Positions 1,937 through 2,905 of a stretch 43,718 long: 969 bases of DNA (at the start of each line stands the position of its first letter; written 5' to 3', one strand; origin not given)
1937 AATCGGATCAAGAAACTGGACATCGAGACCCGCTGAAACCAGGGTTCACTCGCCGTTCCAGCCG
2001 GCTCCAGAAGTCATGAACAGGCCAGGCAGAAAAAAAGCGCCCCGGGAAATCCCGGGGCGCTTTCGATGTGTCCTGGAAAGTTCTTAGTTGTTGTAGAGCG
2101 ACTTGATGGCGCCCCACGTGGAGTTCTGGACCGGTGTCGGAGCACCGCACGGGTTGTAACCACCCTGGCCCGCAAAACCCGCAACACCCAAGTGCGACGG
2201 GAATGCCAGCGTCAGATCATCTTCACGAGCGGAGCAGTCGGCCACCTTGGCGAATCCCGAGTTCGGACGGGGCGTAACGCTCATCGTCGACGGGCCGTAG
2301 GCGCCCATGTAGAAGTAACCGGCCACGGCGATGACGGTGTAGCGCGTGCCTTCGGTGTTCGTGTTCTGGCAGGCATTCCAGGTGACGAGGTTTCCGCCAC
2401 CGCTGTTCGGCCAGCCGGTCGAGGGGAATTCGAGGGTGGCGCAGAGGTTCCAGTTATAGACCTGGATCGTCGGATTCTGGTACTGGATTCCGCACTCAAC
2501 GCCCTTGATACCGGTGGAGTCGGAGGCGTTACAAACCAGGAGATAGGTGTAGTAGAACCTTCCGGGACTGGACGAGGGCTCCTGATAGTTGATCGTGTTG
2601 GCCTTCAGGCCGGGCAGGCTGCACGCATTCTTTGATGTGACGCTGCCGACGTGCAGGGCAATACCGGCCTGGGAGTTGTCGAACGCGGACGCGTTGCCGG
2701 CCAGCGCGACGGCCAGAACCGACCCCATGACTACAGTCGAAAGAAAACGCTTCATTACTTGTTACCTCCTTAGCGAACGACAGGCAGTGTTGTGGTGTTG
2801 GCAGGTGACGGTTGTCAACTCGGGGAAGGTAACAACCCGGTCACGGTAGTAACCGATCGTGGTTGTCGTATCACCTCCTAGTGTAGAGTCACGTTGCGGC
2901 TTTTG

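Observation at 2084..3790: Tandem paralogous Cys-rich secreted proteins of unknown family, each an independent promoter-SD-terminator cassette, next to a GAF-sigma54 activator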

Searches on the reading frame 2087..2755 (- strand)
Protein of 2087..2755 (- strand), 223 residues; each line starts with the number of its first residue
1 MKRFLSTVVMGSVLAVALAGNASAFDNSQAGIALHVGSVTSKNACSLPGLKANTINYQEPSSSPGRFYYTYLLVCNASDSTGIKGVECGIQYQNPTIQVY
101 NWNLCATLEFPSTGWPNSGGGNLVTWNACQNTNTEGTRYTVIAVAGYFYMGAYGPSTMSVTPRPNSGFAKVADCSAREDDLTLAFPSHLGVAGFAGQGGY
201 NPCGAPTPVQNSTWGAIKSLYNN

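Call 4: search_protein_families(library=pfam, proteins=[window:2087-2755:-], max_evalue=1)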
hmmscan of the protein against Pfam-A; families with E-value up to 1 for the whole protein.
window:2087-2755:- (223 aa): 0 families

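Call 5: search_protein_families(library=ncbifam, proteins=[window:2087-2755:-], max_evalue=1)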
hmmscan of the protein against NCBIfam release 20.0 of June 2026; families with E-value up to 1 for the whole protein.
window:2087-2755:- (223 aa): 0 families

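Call 8: find_homologous_proteins(query=window:2087-2755:-, max_evalue=0.001)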
Query window:2087-2755:- (223 aa): 83 proteins with E <= 0.001 among 1041 candidates.
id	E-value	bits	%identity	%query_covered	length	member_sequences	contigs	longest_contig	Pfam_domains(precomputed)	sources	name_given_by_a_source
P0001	1.2e-147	507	100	100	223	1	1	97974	-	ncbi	-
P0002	3.9e-84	300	64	100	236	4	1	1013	-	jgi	jgi:hypothetical protein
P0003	3.4e-82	293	63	100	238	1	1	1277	-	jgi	jgi:hypothetical protein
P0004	3.6e-81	290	60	100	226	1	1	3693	-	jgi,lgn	-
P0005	4.8e-81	289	60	100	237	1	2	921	-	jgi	jgi:hypothetical protein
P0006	1.5e-80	288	62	99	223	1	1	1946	-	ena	-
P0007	2.2e-77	278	60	100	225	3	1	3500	-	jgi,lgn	jgi:hypothetical protein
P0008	2.7e-77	277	61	100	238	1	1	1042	-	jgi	jgi:hypothetical protein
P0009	8.2e-77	276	60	100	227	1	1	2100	-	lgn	-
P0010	1.2e-75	272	60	99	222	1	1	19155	-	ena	-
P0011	1.2e-75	272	58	100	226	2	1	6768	-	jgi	jgi:hypothetical protein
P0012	2.6e-73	264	58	99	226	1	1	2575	-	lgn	-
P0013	1.2e-72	262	58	100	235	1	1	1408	-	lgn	-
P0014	4.6e-70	254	56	100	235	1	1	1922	-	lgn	-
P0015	1.2e-69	252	56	99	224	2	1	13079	-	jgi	-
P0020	1.3e-65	239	54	100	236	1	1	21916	-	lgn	-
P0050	2.9e-45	172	41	100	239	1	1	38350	-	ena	-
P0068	2.1e-33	134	40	88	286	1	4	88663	-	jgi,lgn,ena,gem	-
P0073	2.0e-28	117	37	100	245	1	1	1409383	-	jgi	jgi:hypothetical protein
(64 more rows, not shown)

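Call 15: find_encoding_contigs(protein=P0001, flank=10000, max_places=3)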
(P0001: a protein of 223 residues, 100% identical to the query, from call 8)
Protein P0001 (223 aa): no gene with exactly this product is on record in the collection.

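Call 17: find_encoding_contigs(protein=P0073, flank=10000, max_places=3)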
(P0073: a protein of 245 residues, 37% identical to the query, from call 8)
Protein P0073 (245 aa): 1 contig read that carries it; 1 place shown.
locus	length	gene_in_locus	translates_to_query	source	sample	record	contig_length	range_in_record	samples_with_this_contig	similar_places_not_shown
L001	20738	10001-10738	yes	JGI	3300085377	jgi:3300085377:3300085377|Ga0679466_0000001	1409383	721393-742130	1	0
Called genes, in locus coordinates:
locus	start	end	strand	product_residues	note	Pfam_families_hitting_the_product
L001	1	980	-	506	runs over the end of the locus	PF04715:, PF00425:Chorismate_bind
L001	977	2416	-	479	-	PF01487:DHquinase_I, PF08501:Shikimate_dh_N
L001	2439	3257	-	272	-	-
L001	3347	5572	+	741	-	PF13181:TPR_8 (faint), PF13428:TPR_14 (faint), PF00515:TPR_1 (faint), PF07719:TPR_2 (faint), PF13424:TPR_12 (weak), PF13432:TPR_16, PF14559:TPR_19 (weak), PF13432:TPR_16 (weak), +7 more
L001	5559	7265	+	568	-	-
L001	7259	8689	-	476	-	PF00587:tRNA-synt_2b, PF03129:HGTP_anticodon, PF09180:ProRS-C_1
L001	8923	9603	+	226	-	-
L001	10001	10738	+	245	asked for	-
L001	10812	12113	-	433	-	PF08245:Mur_ligase_M, PF27239:FOL3_C, PF02875:Mur_ligase_C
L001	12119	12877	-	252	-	PF12706:Lactamase_B_2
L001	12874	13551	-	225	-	PF01887:SAM_HAT_N, PF20257:SAM_HAT_C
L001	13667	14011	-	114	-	PF03091:CutA1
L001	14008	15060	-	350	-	PF28492:Beta_helix_4, PF05048:NosD (faint)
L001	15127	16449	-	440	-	PF14238:DUF4340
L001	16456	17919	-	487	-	PF09822:ABC_transp_aux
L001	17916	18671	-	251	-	PF01061:ABC2_membrane, PF12679:ABC2_membrane_2, PF12730:ABC2_membrane_4 (faint), PF12698:ABC2_membrane_3 (weak)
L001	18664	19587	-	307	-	PF00005:ABC_tran, PF13304:AAA_21 (weak)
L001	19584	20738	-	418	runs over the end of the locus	PF16491:Peptidase_M48_N, PF01435:Peptidase_M48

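Call 18: find_encoding_contigs(protein=P0068, flank=10000, max_places=3)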
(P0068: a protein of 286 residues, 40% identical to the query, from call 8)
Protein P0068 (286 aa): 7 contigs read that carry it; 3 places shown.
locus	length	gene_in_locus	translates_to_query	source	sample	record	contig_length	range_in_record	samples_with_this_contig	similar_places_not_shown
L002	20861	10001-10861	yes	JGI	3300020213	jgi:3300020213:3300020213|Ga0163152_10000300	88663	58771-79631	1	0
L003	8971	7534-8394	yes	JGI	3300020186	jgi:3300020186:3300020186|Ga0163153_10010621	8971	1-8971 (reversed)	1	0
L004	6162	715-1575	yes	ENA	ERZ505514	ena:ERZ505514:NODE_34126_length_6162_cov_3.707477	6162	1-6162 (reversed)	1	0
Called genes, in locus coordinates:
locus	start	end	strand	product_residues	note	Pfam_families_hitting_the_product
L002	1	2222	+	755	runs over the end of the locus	PF17203:sCache_3_2 (weak), PF00672:HAMP, PF00512:HisKA (weak), PF02518:HATPase_c, PF00072:Response_reg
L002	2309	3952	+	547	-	PF14052:Caps_assemb_Wzi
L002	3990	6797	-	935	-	PF25174:Beta-prop_THOC3 (faint), PF13860:FlgD_ig (weak)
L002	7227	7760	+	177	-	PF00903:Glyoxalase, PF13468:Glyoxalase_3, PF13669:Glyoxalase_4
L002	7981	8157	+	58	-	-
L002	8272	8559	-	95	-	-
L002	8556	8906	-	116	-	-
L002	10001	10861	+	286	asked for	-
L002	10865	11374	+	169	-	PF13384:HTH_23, PF13518:HTH_28, PF13551:HTH_29 (weak), PF13565:HTH_32, PF13592:HTH_33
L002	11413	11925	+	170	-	PF13358:DDE_3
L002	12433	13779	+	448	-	PF00082:Peptidase_S8, PF13860:FlgD_ig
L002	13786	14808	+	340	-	PF07676:PD40 (faint), PF00930:DPPIV_N (faint), PF14583:Pectate_lyase22 (faint), PF26550:Tricorn_2nd (weak), PF26549:Tricorn_N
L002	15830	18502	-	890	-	PF00069:Pkinase, PF01636:APH (faint), PF03109:ABC1 (faint), PF07714:PK_Tyr_Ser-Thr, PF26549:Tricorn_N, PF07676:PD40, PF26549:Tricorn_N, PF07676:PD40, +1 more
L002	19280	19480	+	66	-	-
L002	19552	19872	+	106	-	-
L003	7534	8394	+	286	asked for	-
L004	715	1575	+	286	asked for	-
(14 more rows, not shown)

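Call 19: predict_structure(alignment_id=A1)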
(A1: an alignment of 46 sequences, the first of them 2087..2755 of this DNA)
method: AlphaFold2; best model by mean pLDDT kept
length: 223 residues; sequences in the alignment: 46
mean_pLDDT: 87.9   pTM: 0.80
mean pLDDT of the five models: 87.9, 85.9, 85.9, 84.9, 84.3
residues with pLDDT >= 90: 159; 70-90: 25; 50-70: 32; < 50: 7
segments of 3 or more residues with pLDDT < 50: 206-212
pLDDT, mean of each block of 10 residues (from residue 1): 60 60 80 96 93 85 90 97 98 96 97 96 98 94 98 97 97 96 93 94 63 64 60
secondary structure, 60 per line:
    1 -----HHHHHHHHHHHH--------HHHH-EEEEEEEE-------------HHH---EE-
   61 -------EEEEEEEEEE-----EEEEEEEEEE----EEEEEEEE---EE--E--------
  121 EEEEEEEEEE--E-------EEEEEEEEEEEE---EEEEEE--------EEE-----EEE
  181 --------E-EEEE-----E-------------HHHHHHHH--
elements in order: H6-17 H26-29 E31-38 E68-77 E83-92 E97-104 E121-130 E141-152 E156-161 E170-172 E178-180 E191-194 H214-221

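Call 21: search_protein_representatives(alignment_id=A1)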
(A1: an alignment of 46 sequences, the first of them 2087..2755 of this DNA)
Query: 46 sequences, 231 profile positions. Proteins with E-value up to 0.001 (for the whole library): 1687; up to 1e-10: 1055; up to 1e-30: 574. The best 150 are listed.
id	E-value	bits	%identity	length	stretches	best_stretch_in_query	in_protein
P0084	7.7e-138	473.8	-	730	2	8-215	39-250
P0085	5.2e-135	464.5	-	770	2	8-217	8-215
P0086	1.0e-133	460.3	-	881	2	8-217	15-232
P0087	1.5e-133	459.8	-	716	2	12-217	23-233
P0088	3.9e-130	448.6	-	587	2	27-229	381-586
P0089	5.8e-130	448.0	-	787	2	5-218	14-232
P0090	9.7e-127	437.5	-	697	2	9-221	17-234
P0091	1.5e-126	436.9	-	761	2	18-228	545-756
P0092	6.2e-124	428.3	-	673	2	8-218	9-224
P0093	1.9e-121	420.2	-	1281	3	27-215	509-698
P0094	2.6e-121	419.7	-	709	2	5-217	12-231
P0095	8.7e-121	418.0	-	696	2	9-230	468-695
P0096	2.7e-115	400.1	-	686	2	27-230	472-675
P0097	9.0e-113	391.8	-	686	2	7-215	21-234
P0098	1.4e-111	387.9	-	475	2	31-228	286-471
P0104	3.6e-96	337.4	-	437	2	26-229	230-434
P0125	1.4e-76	273.4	-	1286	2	24-215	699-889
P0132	1.3e-73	263.7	-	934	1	10-214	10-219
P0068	2.3e-73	262.8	-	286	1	3-214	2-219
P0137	2.2e-72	259.6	-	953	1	1-213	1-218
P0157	3.6e-68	245.8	-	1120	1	1-213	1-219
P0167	5.1e-65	235.5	-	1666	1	1-223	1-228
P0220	6.4e-55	202.5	-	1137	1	11-222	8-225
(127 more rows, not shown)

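Call 24: search_protein_families(library=pfam, proteins=[P0084, P0086, P0093, P0125, P0167, P0157, P0137, P0220, P0132], max_evalue=0.01)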
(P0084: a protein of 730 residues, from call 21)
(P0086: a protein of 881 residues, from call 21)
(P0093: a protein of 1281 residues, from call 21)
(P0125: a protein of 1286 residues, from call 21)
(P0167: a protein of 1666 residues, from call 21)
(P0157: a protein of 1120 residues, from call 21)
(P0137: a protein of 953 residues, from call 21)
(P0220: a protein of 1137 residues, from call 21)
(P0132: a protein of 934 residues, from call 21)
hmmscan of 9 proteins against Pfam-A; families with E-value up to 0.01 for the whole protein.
P0084 (730 aa): 1 family
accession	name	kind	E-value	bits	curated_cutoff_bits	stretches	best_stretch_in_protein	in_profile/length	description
PF19408.5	PKD_6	-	1.5e-07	32.1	25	1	256-321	6-70/82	PKD-like domain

P0086 (881 aa): 1 family
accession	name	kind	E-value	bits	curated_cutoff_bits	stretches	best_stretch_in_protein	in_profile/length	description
PF19408.5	PKD_6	-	1.1e-09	38.9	25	1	236-297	7-67/82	PKD-like domain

P0093 (1281 aa): 18 families
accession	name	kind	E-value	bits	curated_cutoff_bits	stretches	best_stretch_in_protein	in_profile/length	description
PF15780.11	ASH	-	3.6e-28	98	27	3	417-487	12-83/98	Abnormal spindle-like microcephaly-assoc'd, ASPM-SPD-2-Hydin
PF22544.2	HYDIN_VesB_CFA65-like_Ig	-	2.8e-26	92.1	25.5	3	710-783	6-82/100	HYDIN/CFA65/VesB-like, Ig-like domain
PF22073.2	Cep192_D4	-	1.1e-22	80.8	35.5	3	417-485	9-85/112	Cep192 domain 4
PF12371.14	TMEM131_like_N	-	5.9e-13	49.3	28.8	1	710-784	4-81/84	Transmembrane protein 131-like N-terminal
PF22067.2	Cep192_D3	-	1.2e-11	45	27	0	417-482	7-71/99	Cep192 domain 3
PF24798.1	Ig-CFAP74_4th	-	2e-09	37.9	28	0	710-787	2-81/95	CFAP74 forth Ig-like domain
PF07610.17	DUF1573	-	1.7e-08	34.8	26.1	0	711-785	5-81/98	Protein of unknown function (DUF1573)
PF13860.13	FlgD_ig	-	1.8e-08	34.7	27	1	1212-1271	18-78/79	FlgD Ig-like domain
PF24507.1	Ig_CFAP65_4th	-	2.4e-08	34.7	27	0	729-779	2-54/76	CFAP65, fourth Ig-like domain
PF22066.2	Cep192_D8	-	1.4e-06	28.9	33.5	1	714-787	13-86/101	Cep192 domain 8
PF00927.28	Transglut_C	-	8.6e-05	23.1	26.6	0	367-395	60-88/106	Transglutaminase family, C-terminal ig like domain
PF24771.2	Ig_CFAP74_1st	-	0.00016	22.5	29.2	0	415-483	4-75/97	CFAP74 first Ig-like domain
PF14874.12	PapD-like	-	0.00018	22.1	27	0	708-794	5-95/102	Flagellar-associated PapD-like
PF14016.12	DUF4232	-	0.00063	20.3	27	0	266-303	60-98/129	Domain of unknown function (DUF4232)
PF23643.1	TRAPPC13_C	-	0.0023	18.4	27.9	0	726-777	11-67/95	Trafficking protein particle complex subunit 13, C-terminal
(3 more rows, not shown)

P0125 (1286 aa): 18 families
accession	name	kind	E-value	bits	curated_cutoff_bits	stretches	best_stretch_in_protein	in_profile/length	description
PF22073.2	Cep192_D4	-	5.1e-38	130.2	35.5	3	899-979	8-93/112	Cep192 domain 4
PF22544.2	HYDIN_VesB_CFA65-like_Ig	-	2.9e-36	124.1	25.5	5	999-1078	5-82/100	HYDIN/CFA65/VesB-like, Ig-like domain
PF15780.11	ASH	-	4.5e-30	104.2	27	3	897-977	5-87/98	Abnormal spindle-like microcephaly-assoc'd, ASPM-SPD-2-Hydin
PF24798.1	Ig-CFAP74_4th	-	9.8e-18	64.6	28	2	508-587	4-81/95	CFAP74 forth Ig-like domain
PF12371.14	TMEM131_like_N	-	2e-17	63.6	28.8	2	510-583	8-80/84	Transmembrane protein 131-like N-terminal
PF07610.17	DUF1573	-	3.6e-13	49.8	26.1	0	312-384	4-76/98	Protein of unknown function (DUF1573)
PF24507.1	Ig_CFAP65_4th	-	1.2e-12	48.5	27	1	524-583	1-58/76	CFAP65, fourth Ig-like domain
PF22067.2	Cep192_D3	-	4.6e-11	43.1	27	0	908-971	14-75/99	Cep192 domain 3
PF24771.2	Ig_CFAP74_1st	-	8.6e-09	36.1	29.2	0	898-969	4-75/97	CFAP74 first Ig-like domain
PF13860.13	FlgD_ig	-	5.5e-08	33.1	27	1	1222-1272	25-75/79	FlgD Ig-like domain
PF24501.1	Ig_TMEM131L_5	-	1.4e-06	28.4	27.8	0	645-670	23-48/66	TMEM131L fifth Ig-like domain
PF18962.6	Por_Secre_tail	-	3.4e-06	27.7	27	1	1203-1281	3-73/75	Secretion system C-terminal sorting domain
PF14874.12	PapD-like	-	4.7e-06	27.1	27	0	998-1025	5-32/102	Flagellar-associated PapD-like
PF21633.3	MOV-10_Ig-like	-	8e-05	23.2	27.4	0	358-381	73-96/126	Helicase MOV-10, Ig-like domain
PF00927.28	Transglut_C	-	0.00016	22.2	26.6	0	950-977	60-87/106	Transglutaminase family, C-terminal ig like domain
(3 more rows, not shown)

P0167 (1666 aa): 6 families
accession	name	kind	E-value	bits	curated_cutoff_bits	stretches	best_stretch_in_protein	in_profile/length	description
PF00041.27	fn3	-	2.1e-12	47.5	25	1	410-485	2-74/84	Fibronectin type III domain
PF18962.6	Por_Secre_tail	-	2.9e-08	34.3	27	1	1582-1663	2-74/75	Secretion system C-terminal sorting domain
PF13860.13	FlgD_ig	-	6.7e-07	29.6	27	1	1592-1654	12-76/79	FlgD Ig-like domain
PF13585.12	CHU_C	-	6.4e-05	23.4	27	1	1591-1655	19-74/86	CHU_C Type IX secretion signal domain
PF25059.1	FN3_DSCAM-DSCAML_C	-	0.00024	21.8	39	1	436-500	22-84/89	DSCAM/DSCAML C-terminal Fn3-like domain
PF24489.1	Ig_J_second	-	0.00089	19.7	27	0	267-307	49-91/105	Tip attachment protein J second Ig-like domain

P0157 (1120 aa): 3 families
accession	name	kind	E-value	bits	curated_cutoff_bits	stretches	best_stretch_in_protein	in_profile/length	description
PF18911.6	PKD_4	-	1.5e-08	35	27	1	417-486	4-70/85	PKD domain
PF13620.12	CarboxypepD_reg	-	8.5e-08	32.9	32.3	1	506-590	1-81/82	Carboxypeptidase regulatory-like domain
PF00801.26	PKD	-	0.0015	18.9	23.5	1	446-488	28-69/80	PKD domain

P0137 (953 aa): 6 families
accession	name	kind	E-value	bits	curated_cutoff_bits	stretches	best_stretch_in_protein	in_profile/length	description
PF13688.12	Reprolysin_5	-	2.7e-20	73.9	27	1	411-596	3-188/196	Metallo-peptidase family M12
PF13583.11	Reprolysin_4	-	1.7e-19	70.7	22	1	412-593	4-174/203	Metallo-peptidase family M12B Reprolysin-like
PF13582.12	Reprolysin_3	-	6.1e-16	59.5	22.4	1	435-556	2-123/123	Metallo-peptidase family M12B Reprolysin-like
PF13574.12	Reprolysin_2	-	1.4e-11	45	27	1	432-595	3-173/195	Metallo-peptidase family M12B Reprolysin-like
PF13860.13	FlgD_ig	-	3e-08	33.9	27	1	886-939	21-74/79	FlgD Ig-like domain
PF18962.6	Por_Secre_tail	-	0.00012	22.7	27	1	866-950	1-74/75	Secretion system C-terminal sorting domain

P0220 (1137 aa): 5 families
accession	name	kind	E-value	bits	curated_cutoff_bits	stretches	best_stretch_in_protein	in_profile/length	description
PF01436.27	NHL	-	4.2e-21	74.3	20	2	909-936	1-28/28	NHL repeat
PF17170.10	DUF5128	-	1.4e-08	34.8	22.9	1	873-943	53-125/321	6-bladed beta-propeller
PF08450.18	SGL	-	2.9e-06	27.5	26.3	1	822-944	93-218/246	SMP-30/Gluconolactonase/LRE-like region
PF13860.13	FlgD_ig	-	0.00046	20.5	27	1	1072-1125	23-76/79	FlgD Ig-like domain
PF13585.12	CHU_C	-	0.0035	17.9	27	0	871-929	11-73/86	CHU_C Type IX secretion signal domain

P0132 (934 aa): 1 family
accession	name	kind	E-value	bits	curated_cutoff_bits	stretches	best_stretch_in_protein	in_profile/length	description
PF13860.13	FlgD_ig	-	2.5e-08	34.2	27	1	857-921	7-76/79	FlgD Ig-like domain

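Call 30: find_related_loci(query=A2, collection=genome_contigs, flank=8000)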
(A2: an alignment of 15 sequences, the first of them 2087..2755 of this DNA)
Query A2 (223 aa) in genome_contigs; peptide patterns used: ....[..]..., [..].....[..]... (x = any residue, [..] = any of these).
29 stretches matched a pattern; 6 encode a relative of the query (tblastn E <= 1e-3); 6 distinct loci.
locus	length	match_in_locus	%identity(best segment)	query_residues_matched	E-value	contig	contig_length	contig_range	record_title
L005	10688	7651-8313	62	1-220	1e-77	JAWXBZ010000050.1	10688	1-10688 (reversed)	MAG: Candidatus Eisenbacteria bacterium isolate MP8IB2.79 k99_217414, whole genome shotgun sequence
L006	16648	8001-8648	45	15-222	5e-41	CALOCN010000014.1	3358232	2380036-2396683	MAG: Candidatus Eiseniibacteriota bacterium isolate LOGT_bin.0075 genome assembly, contig: contig_7216, whole genome sho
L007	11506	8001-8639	41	21-220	2e-36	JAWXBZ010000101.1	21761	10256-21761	MAG: Candidatus Eisenbacteria bacterium isolate MP8IB2.79 k99_491206, whole genome shotgun sequence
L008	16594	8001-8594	38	22-223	2e-32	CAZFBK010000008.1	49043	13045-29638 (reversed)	MAG TPA_asm: uncultured Gammaproteobacteria bacterium isolate SRP286056_co1_112 genome assembly, contig: NODE_698_length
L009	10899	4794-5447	36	2-221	7e-30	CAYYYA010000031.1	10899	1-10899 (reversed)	MAG TPA_asm: uncultured Gammaproteobacteria bacterium isolate SRP298887_co1_32 genome assembly, contig: NODE_6651_length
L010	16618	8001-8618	34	32-222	5e-28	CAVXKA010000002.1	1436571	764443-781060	MAG: Candidatus Eisenbacteria bacterium isolate MFD05942.bin.1.119 genome assembly, contig: contig_17678, whole genome s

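Call 42: search_solved_structures(query=A1, max_evalue=10)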
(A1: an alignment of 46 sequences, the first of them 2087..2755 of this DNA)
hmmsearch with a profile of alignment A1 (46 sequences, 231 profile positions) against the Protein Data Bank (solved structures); distinct sequences matched with E-value up to 10: 1.
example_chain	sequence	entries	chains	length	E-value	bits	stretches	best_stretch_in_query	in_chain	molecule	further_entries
8b6h_Dl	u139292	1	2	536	0.03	17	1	103-172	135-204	COXBP,Chromosome condensation regulator RCC1 repeat protein,Chromosome condensation regula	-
